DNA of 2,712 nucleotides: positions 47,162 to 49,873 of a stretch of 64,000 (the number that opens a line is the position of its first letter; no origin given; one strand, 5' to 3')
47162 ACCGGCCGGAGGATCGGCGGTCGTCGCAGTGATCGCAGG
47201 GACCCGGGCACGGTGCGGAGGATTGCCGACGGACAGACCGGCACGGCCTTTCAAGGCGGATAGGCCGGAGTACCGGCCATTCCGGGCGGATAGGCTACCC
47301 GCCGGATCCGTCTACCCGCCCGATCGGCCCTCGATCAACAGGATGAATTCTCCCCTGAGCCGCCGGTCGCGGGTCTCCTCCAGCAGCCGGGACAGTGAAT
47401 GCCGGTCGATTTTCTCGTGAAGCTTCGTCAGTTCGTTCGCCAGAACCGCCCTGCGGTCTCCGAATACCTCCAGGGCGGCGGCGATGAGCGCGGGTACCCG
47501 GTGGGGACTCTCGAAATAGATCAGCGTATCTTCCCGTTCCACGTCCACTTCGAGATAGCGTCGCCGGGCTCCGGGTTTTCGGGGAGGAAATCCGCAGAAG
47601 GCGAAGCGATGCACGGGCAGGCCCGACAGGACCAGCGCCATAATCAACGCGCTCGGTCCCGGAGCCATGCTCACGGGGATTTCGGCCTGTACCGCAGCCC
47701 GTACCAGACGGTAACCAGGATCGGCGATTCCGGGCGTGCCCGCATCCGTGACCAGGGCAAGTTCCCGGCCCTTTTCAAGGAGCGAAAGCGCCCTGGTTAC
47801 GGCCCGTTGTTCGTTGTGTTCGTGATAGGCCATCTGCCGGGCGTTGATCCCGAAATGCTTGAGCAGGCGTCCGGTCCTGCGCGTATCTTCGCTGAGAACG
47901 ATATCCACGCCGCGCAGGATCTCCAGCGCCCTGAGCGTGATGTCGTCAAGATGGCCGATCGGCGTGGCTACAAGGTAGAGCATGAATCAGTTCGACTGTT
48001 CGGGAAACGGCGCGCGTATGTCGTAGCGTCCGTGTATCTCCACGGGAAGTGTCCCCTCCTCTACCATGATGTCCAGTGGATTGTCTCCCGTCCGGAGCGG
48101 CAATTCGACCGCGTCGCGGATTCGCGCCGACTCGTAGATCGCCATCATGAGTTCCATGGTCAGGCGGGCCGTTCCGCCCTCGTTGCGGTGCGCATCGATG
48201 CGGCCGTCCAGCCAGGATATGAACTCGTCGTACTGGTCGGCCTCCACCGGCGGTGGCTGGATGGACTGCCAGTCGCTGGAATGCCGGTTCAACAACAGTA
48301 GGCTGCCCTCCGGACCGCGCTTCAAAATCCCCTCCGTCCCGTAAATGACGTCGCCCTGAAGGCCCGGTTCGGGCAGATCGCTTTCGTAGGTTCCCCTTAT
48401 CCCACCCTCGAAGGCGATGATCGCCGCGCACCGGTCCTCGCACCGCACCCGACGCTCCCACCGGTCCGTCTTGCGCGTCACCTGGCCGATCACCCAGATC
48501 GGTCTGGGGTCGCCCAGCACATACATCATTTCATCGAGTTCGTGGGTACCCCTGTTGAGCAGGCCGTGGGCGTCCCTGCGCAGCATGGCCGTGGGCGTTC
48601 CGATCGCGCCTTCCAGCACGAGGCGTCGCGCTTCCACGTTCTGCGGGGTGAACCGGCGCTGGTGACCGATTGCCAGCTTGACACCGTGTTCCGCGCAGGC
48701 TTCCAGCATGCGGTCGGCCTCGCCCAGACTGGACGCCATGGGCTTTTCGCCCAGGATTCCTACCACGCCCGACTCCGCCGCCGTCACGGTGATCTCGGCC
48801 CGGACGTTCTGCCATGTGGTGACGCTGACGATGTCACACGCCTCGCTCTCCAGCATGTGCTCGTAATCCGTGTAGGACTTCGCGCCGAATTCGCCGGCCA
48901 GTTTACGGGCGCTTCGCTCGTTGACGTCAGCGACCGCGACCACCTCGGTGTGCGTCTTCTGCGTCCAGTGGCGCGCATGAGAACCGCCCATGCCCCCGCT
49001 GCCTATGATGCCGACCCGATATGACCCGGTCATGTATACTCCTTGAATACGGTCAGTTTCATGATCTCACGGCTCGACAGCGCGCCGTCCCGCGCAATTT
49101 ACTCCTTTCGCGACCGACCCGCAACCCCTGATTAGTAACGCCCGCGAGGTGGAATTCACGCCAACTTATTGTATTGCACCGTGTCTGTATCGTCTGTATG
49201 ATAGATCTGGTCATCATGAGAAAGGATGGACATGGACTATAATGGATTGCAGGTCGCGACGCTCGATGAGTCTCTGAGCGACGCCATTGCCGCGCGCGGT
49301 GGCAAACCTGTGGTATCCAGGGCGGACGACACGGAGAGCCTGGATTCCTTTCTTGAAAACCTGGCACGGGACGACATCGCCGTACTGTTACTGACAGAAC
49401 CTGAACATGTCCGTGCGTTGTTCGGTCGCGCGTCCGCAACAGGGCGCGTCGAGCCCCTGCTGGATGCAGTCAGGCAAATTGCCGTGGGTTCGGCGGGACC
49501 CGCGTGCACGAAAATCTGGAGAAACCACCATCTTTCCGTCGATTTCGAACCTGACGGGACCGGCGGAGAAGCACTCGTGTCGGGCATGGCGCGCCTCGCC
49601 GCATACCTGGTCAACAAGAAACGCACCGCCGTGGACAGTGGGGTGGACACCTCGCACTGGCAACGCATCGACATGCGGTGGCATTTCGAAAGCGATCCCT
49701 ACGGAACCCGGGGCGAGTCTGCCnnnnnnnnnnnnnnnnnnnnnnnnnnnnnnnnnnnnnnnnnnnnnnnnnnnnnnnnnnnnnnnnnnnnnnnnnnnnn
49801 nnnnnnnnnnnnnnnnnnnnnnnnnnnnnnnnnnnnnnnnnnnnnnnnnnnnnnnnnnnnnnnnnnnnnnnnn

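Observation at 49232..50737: HemE carrying an N-terminal HemD (uroporphyrinogen-III synthase)-like half-domain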

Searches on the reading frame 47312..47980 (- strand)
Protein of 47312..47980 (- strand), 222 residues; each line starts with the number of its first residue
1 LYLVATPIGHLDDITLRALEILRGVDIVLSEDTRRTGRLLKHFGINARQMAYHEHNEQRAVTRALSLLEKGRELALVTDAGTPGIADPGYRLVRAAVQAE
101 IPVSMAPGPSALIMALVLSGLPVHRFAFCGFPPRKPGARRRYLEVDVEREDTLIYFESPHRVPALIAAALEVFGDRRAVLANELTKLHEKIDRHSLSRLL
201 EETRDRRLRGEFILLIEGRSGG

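Call 75: search_protein_families(library=ncbifam, proteins=[window:47312-47980:-], max_evalue=0.00001)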
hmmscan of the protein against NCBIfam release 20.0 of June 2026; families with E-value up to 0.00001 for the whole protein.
window:47312-47980:- (222 aa): 2 families
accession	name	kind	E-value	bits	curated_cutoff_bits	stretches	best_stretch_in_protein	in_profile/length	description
TIGR00096.1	TIGR00096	equivalog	2e-63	214.4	167.9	1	1-218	2-221/275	16S rRNA (cytidine(1402)-2'-O)-methyltransferase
NF011570.0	PRK14994.1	equivalog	1.7e-61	208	502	1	1-219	14-235/287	16S rRNA (cytidine(1402)-2'-O)-methyltransferase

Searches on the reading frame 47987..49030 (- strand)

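Call 75: search_protein_families(library=ncbifam, proteins=[window:47987-49030:-], max_evalue=0.00001)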
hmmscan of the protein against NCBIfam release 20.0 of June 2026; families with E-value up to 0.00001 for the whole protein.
window:47987-49030:- (347 aa): 7 families
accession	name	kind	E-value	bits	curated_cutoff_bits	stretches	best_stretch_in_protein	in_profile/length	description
NF040723.1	UDP-GlcNAcDh_Arch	equivalog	3.4e-30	105.6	450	1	5-174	2-179/302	UDP-N-acetylglucosamine 3-dehydrogenase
TIGR04380.1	myo_inos_iolG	equivalog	4.3e-27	94.9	355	1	4-149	2-148/330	inositol 2-dehydrogenase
NF052479.1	LevoglcsnDh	equivalog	1.3e-19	70.2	650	1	4-145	4-153/386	levoglucosan dehydrogenase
NF052679.1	InsChiInosDhIolG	equivalog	1.3e-17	63.9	540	1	5-148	4-150/343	bifunctional inositol 2-dehydrogenase/D-chiro-inositol 1-dehydrogenase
NF041392.1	XylDh_Gfo6_Halo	equivalog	3.7e-16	58.9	350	1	26-159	40-176/350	D-xylose 1-dehydrogenase Gfo6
NF058561.1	BT_2158_fam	equivalog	8.1e-09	34.6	750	1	9-145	41-176/487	glycoside 3-dehydrogenase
NF058563.1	BT_2159_fam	equivalog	1.5e-07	30.8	650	1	5-117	2-114/350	disaccharide 3-dehydrogenase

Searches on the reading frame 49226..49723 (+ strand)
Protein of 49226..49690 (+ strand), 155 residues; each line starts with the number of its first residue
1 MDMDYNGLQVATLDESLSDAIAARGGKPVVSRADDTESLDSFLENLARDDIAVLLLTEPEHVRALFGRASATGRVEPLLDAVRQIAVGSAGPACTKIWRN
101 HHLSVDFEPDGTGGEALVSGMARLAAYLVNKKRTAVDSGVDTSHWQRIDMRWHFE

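Call 3: search_protein_families(library=pfam, proteins=[window:49226-49675:+], max_evalue=10)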
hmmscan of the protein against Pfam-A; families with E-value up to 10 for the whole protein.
window:49226-49675:+ (150 aa): 2 families
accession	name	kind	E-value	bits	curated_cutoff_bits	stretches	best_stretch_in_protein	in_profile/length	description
PF02602.20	HEM4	-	1.7e-05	24.5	27.5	1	17-123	3-111/231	Uroporphyrinogen-III synthase HemD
PF14674.12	FANCI_S1-cap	-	0.045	14.1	28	1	31-56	9-34/53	FANCI solenoid 1 cap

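Call 4: search_protein_families(library=ncbifam, proteins=[window:49226-49675:+], max_evalue=10)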
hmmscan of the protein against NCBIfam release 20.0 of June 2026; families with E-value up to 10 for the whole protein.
window:49226-49675:+ (150 aa): 3 families
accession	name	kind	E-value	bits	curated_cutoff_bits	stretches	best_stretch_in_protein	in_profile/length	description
NF004587.0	PRK05928.2-5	equivalog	0.0035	16.9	246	1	41-123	158-239/245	uroporphyrinogen-III synthase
NF005568.0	PRK07239.1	equivalog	0.015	14.2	273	1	31-103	181-254/381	uroporphyrinogen-III synthase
NF004584.0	PRK05928.2-1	equivalog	0.028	13.8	233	1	28-88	167-227/269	uroporphyrinogen-III synthase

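Call 5: find_homologous_proteins(query=window:49226-49690:+, max_evalue=0.001)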
Query window:49226-49690:+: 144 candidates shared short words with the query, none scored E <= 0.001.

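Call 6: search_solved_structures(query=window:49226-49690:+, max_evalue=10, show_alignments=3)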
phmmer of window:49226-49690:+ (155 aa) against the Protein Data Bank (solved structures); distinct sequences matched with E-value up to 10: 0.

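Call 16: search_protein_families(library=pfam, alignment_id=A2, max_evalue=1)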
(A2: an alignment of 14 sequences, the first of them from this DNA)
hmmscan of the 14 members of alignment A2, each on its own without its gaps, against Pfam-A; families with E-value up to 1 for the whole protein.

A. member 1, seq(164 aa): 2 families
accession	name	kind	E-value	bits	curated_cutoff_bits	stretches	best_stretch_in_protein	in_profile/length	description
PF02602.20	HEM4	-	2.2e-05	24.2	27.5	1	15-121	3-111/231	Uroporphyrinogen-III synthase HemD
PF14674.12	FANCI_S1-cap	-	0.054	13.8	28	1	29-54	9-34/53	FANCI solenoid 1 cap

B. families by the number of members that match (of 14 scanned): 7 families
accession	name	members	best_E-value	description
PF02602.20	HEM4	10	2.9e-08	Uroporphyrinogen-III synthase HemD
PF19956.5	EAD2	1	0.022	Effector-associated domain 2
PF17853.6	GGDEF_2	1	0.053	GGDEF-like domain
PF14674.12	FANCI_S1-cap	1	0.054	FANCI solenoid 1 cap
PF21372.3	Zn_ribbon_bTOP1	1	0.11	Topoisomerase I, zinc finger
PF05481.17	Myco_19_kDa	1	0.15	Mycobacterium 19 kDa lipoprotein antigen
PF01255.24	Prenyltransf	1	0.17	Putative undecaprenyl diphosphate synthase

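Call 18: find_related_loci(query=A3, collection=genome_contigs, flank=10000)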
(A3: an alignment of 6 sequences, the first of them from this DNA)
Query A3 (164 aa) in genome_contigs; peptide patterns used: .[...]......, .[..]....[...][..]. (x = any residue, [..] = any of these).
38 stretches matched a pattern; 22 encode a relative of the query (tblastn E <= 1e-3); 21 distinct loci.
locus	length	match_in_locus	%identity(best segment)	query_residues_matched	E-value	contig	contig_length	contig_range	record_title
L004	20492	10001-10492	93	1-164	1e-101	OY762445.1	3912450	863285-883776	MAG: bacterium isolate 4d88f91b-64ba-49ef-9c7d-4906d56127d1 genome assembly, chromosome: 1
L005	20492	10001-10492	85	1-164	2e-93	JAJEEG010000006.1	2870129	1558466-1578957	MAG: Candidatus Latescibacterota bacterium isolate p16x34bins.14 k141_287726, whole genome shotgun sequence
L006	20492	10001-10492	84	1-164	1e-92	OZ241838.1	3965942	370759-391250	MAG: bacterium isolate 834f4656-8c40-439b-be50-31c876aeaf38 genome assembly, chromosome: 1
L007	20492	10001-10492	84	1-164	1e-91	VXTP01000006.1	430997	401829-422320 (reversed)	MAG: Gemmatimonadetes bacterium isolate SB0665_bin_8 NODE_5_length_430997_cov_13.586640, whole genome shotgun sequence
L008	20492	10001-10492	84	1-164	3e-91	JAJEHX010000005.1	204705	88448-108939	MAG: Candidatus Latescibacterota bacterium isolate p16x63bins.21 k141_153287, whole genome shotgun sequence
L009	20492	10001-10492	84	1-164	5e-91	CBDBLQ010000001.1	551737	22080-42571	MAG: bacterium isolate 7e3eab2d-bf14-4947-a8f9-fc6ddb354d52 genome assembly, contig: contig_1, whole genome shotgun sequ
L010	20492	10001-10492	81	1-164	4e-89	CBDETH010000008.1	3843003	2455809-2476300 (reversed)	MAG: bacterium isolate a37c322d-fd18-4de0-acdf-9ec38001f2fc genome assembly, contig: contig_8, whole genome shotgun sequ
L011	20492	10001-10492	82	1-164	3e-89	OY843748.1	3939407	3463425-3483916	MAG: bacterium isolate 9408d56b-0626-48ff-8cc4-40385ffb9045 genome assembly, chromosome: 1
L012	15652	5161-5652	82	1-164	3e-89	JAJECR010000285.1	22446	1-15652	MAG: Candidatus Latescibacterota bacterium isolate jk18xAbins.29 k141_940046, whole genome shotgun sequence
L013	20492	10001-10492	80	1-164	5e-89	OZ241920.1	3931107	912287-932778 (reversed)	MAG: bacterium isolate c159a2c7-7ae9-43f8-b1c6-a8821b09048b genome assembly, chromosome: 1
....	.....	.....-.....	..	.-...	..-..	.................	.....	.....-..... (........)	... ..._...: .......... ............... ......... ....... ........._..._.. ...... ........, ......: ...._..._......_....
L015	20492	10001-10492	78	1-164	1e-88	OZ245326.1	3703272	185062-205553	MAG: bacterium isolate 5c86cc85-80a8-49d9-b8ce-0f4659ada66a genome assembly, chromosome: 1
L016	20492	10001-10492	82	1-164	3e-88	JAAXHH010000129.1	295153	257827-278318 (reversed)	MAG: Candidatus Latescibacterota bacterium isolate Plut_88884 unfiltered_Plut_88884_genomic_contig_200116, whole genome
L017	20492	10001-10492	80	1-164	9e-88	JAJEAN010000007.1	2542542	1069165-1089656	MAG: Candidatus Latescibacterota bacterium isolate jk18x7bins.54 k141_2599900, whole genome shotgun sequence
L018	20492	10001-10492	77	1-164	1e-86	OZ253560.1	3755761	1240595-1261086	MAG: bacterium isolate 97c2cdc3-07c5-4390-9168-6b920e0bec44 genome assembly, chromosome: 1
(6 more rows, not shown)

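Call 39: predict_structure(alignment_id=A5)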
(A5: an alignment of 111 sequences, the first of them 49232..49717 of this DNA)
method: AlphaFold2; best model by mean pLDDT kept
length: 162 residues; sequences in the alignment: 111
mean_pLDDT: 86.0   pTM: 0.81
mean pLDDT of the five models: 86.0, 85.9, 85.2, 85.0, 84.8
residues with pLDDT >= 90: 108; 70-90: 32; 50-70: 9; < 50: 13
segments of 3 or more residues with pLDDT < 50: 150-162
pLDDT, mean of each block of 10 residues (from residue 1): 94 95 96 92 90 95 94 92 92 91 88 93 92 81 58 43 34
secondary structure, 60 per line:
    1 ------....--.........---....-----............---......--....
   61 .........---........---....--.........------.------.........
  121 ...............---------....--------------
elements in order: E7-10 H13-21 E25-28 H34-45 E49-54 H57-69 H73-80 E84-87 H90-98 H112-135 H145-148

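Call 41: fold_search(model_id=the predicted structure, library=pdb)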
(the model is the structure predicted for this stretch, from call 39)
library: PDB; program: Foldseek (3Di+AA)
matches with E <= 10: 1601; with E <= 0.001: 2
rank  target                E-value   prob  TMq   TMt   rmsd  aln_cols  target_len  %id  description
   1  6th8_MODEL_1_A        8.6e-04  1.00  0.51  0.63   4.5       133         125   13  Reconstructing the Origins of the HemD-like fold (released 2019-11-27)
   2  3d8t_B                9.7e-04  1.00  0.49  0.32  16.0       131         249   20  Thermus thermophilus Uroporphyrinogen III Synthase (released 2008-08-12)
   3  1wcx                  1.0e-03  1.00  0.50  0.33  15.6       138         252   19  Crystal Structure of Mutant Uroporphyrinogen III Synthase from an Extremely Thermophilic Bacterium Thermus thermophilus  (released 2005-05-06)
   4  1wd7_A                1.1e-03  1.00  0.51  0.33  15.7       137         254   21  Crystal Structure of Uroporphyrinogen III Synthase from an Extremely Thermophilic Bacterium Thermus thermophilus HB8 ( (released 2004-11-12)
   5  1wd7_B                1.2e-03  1.00  0.41  0.27  13.9       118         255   19  Crystal Structure of Uroporphyrinogen III Synthase from an Extremely Thermophilic Bacterium Thermus thermophilus HB8 ( (released 2004-11-12)
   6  3fni                  1.3e-03  0.99  0.43  0.45   6.6       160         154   18  Crystal structure of a diflavin flavoprotein A3 (all3895) from Nostoc sp., Northeast Structural Genomics Consortium Targ (released 2009-01-13)
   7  3d8t_A                1.9e-03  1.00  0.48  0.32  15.9       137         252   19  Thermus thermophilus Uroporphyrinogen III Synthase (released 2008-08-12)
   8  3d8r                  3.4e-03  1.00  0.39  0.26  11.6       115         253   19  Thermus thermophilus Uroporphyrinogen III Synthase (released 2008-08-05)
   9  4yle                  4.1e-03  0.98  0.37  0.24  16.9       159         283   14  Crystal structure of an ABC transpoter solute binding protein (IPR025997) from Burkholderia multivorans (Bmul_1631, Targ (released 2015-04-15)
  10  5br1                  4.1e-03  0.97  0.36  0.22  13.2       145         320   16  CRYSTAL STRUCTURE OF AN ABC TRANSPORTER SOLUTE BINDING PROTEIN (IPR025997) FROM AGROBACTERIUM VITIS S4 (Avi_5305, TARGET (released 2015-06-10)
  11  4y9t                  4.9e-03  0.97  0.37  0.22  13.3       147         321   16  CRYSTAL STRUCTURE OF AN ABC TRANSPORTER SOLUTE BINDING PROTEIN (IPR025997) FROM AGROBACTERIUM VITIS S4 (Avi_5305, TARGET (released 2015-03-11)
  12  2dri                  5.6e-03  0.98  0.38  0.26  15.8       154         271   13  PROBING PROTEIN-PROTEIN INTERACTIONS: THE RIBOSE BINDING PROTEIN IN BACTERIAL TRANSPORT AND CHEMOTAXIS (released 1995-01-26)
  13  3d8s                  6.3e-03  1.00  0.43  0.29  13.8       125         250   18  Thermus thermophilus Uroporphyrinogen III Synthase (released 2008-08-05)
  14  1dbp                  6.3e-03  0.97  0.38  0.25  16.0       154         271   14  IDENTICAL MUTATIONS AT CORRESPONDING POSITIONS IN TWO HOMOLOGOUS PROTEINS WITH NON-IDENTICAL EFFECTS (released 1994-05-31)
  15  3jvd_B                7.5e-03  0.97  0.39  0.27  12.6       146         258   12  Crystal structure of putative transcription regulation repressor (LACI family) FROM Corynebacterium glutamicum (released 2009-09-22)
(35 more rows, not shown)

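Call 52: search_protein_representatives(alignment_id=A2)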
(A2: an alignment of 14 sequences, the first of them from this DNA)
Query: 14 sequences, 166 profile positions. Proteins with E-value up to 0.001 (for the whole library): 874; up to 1e-10: 193; up to 1e-30: 5. The best 150 are listed.
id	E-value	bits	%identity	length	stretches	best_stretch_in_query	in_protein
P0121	5.3e-39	150.0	-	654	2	35-158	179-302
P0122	1.1e-34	136.0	-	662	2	37-158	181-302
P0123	1.8e-32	128.8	-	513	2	39-156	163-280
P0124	6.6e-32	126.9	-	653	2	40-154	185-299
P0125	6.6e-31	123.6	-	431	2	34-157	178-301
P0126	9.7e-29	116.6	-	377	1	3-165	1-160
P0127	3.1e-25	105.2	-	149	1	49-165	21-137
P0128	4.5e-25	104.7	-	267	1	46-159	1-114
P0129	2.7e-24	102.2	-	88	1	1-88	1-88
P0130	4.3e-22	95.0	-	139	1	1-114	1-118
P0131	2.1e-21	92.8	-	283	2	37-135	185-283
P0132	2.1e-21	92.7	-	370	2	42-134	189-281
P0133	3.1e-21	92.2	-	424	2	34-136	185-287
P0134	1.8e-20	89.7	-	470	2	41-134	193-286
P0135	8.5e-20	87.5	-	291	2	35-135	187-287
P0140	5.2e-19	84.9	-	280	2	37-133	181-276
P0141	1.4e-18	83.6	-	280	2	35-131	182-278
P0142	1.4e-18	83.5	-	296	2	43-135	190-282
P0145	2.3e-18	82.9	-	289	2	40-133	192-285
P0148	4.1e-18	82.0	-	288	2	35-136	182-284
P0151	8.9e-18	80.9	-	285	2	33-134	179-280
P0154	2.5e-17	79.5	-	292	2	39-136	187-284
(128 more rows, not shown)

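Call 64: list_cluster_members(proteins=[P0131, P0135, P0140, P0141, P0142, P0145, P0148, P0151, P0154, P0126])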
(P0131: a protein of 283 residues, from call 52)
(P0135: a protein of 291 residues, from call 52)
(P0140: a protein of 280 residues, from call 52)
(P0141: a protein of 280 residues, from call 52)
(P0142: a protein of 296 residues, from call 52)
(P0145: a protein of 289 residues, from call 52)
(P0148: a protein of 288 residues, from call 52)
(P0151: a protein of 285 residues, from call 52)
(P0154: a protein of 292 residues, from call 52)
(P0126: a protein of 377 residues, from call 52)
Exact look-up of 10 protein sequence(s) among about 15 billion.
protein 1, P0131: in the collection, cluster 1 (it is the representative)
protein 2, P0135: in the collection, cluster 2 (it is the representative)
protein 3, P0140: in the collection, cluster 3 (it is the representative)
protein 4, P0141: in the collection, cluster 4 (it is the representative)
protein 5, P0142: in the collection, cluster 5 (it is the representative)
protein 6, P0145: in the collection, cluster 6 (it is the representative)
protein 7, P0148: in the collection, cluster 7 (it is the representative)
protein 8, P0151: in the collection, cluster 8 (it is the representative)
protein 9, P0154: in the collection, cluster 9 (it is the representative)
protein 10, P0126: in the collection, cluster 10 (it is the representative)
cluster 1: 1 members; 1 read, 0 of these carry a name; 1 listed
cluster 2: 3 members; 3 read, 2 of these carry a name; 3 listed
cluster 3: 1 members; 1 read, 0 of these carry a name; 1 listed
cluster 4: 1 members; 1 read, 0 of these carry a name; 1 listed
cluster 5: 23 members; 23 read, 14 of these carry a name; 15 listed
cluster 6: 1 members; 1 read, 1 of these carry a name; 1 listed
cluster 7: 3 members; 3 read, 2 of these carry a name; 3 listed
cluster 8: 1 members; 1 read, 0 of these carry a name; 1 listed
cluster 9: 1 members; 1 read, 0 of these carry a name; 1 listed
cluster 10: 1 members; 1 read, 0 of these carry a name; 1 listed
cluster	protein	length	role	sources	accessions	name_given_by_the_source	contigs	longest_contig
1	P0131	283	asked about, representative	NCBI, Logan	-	-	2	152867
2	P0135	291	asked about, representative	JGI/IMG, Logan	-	uroporphyrinogen-III synthase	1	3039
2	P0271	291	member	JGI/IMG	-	uroporphyrinogen-III synthase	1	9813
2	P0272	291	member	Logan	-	-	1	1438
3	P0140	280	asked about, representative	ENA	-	-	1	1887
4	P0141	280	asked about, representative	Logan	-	-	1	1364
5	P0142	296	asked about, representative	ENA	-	-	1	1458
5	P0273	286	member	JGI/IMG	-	uroporphyrinogen-III synthase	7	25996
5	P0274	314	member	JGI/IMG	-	uroporphyrinogen-III synthase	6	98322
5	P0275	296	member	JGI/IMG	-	uroporphyrinogen-III synthase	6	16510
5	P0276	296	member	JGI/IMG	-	uroporphyrinogen-III synthase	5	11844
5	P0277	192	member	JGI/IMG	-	phage shock protein A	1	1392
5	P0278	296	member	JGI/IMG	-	uroporphyrinogen-III synthase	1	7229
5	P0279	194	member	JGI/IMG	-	phage shock protein A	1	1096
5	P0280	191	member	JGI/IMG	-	uroporphyrinogen-III synthase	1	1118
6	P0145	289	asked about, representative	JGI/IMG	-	uroporphyrinogen-III synthase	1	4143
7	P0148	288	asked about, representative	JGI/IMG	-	uroporphyrinogen-III synthase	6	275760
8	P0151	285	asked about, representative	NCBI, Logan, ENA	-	-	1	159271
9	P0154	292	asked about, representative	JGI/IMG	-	-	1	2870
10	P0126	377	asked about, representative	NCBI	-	-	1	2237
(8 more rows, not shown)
